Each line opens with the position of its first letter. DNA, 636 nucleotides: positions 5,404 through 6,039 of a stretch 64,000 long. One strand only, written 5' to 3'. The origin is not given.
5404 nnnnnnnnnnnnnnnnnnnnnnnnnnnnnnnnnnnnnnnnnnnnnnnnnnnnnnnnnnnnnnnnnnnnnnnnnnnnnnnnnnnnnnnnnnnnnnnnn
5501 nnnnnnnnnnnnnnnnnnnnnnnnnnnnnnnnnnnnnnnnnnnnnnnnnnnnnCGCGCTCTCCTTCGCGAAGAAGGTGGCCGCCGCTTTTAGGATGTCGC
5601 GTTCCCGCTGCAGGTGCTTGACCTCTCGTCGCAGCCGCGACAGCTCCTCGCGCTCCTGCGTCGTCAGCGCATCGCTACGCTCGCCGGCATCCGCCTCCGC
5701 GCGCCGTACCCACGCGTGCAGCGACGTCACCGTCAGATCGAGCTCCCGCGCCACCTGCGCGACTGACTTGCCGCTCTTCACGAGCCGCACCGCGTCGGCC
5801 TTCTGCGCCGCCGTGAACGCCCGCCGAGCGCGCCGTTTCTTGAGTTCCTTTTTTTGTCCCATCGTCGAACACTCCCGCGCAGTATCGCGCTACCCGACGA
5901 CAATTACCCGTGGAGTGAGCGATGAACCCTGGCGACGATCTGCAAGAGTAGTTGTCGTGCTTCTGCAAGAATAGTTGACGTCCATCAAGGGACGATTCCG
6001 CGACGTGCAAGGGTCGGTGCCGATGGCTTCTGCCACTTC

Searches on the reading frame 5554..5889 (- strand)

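Call 77: search_protein_families(library=pfam, max_evalue=0.01, proteins=[window:5554-5889:-])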
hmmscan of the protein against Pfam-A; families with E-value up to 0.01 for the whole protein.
window:5554-5889:- (112 aa): 12 families
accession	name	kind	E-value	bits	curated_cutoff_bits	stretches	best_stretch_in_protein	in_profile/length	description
PF01527.26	HTH_Tnp_1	-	2.4e-13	50.5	24.1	1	20-90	2-74/75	Transposase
PF13384.12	HTH_23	-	4.4e-06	26.8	24.6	1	28-66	5-43/50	Homeodomain-like domain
PF13518.12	HTH_28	-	6.1e-06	26.7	25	1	29-73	1-42/52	Helix-turn-helix domain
PF13542.12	HTH_Tnp_ISL3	-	4.6e-05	23.2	27.4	1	20-63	7-49/51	Helix-turn-helix domain of transposase family ISL3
PF04218.19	CENP-B_N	-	0.0001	22.3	21.2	1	19-62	1-44/53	CENP-B N-terminal DNA-binding domain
PF13551.12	HTH_29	-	0.00035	21.1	28.1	1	31-67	2-39/64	Winged helix-turn helix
PF02796.21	HTH_7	-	0.0018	18.8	23.8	1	31-57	12-38/45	Helix-turn-helix domain of resolvase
PF04799.18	Fzo_mitofusin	-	0.0037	17.2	27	1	27-109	76-157/161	fzo-like conserved region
PF10975.14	DUF2802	-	0.0083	16.7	33.5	0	32-54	35-57/68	Protein of unknown function (DUF2802)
PF08281.18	Sigma70_r4_2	-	0.0087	16.1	25.7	0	39-65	25-51/54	Sigma-70, region 4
PF13936.12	HTH_38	-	0.009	16.2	27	0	35-51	15-31/44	Helix-turn-helix domain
PF06056.18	Terminase_5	-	0.0099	16.2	20.3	0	39-67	12-40/58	Putative ATPase subunit of terminase (gpP-like)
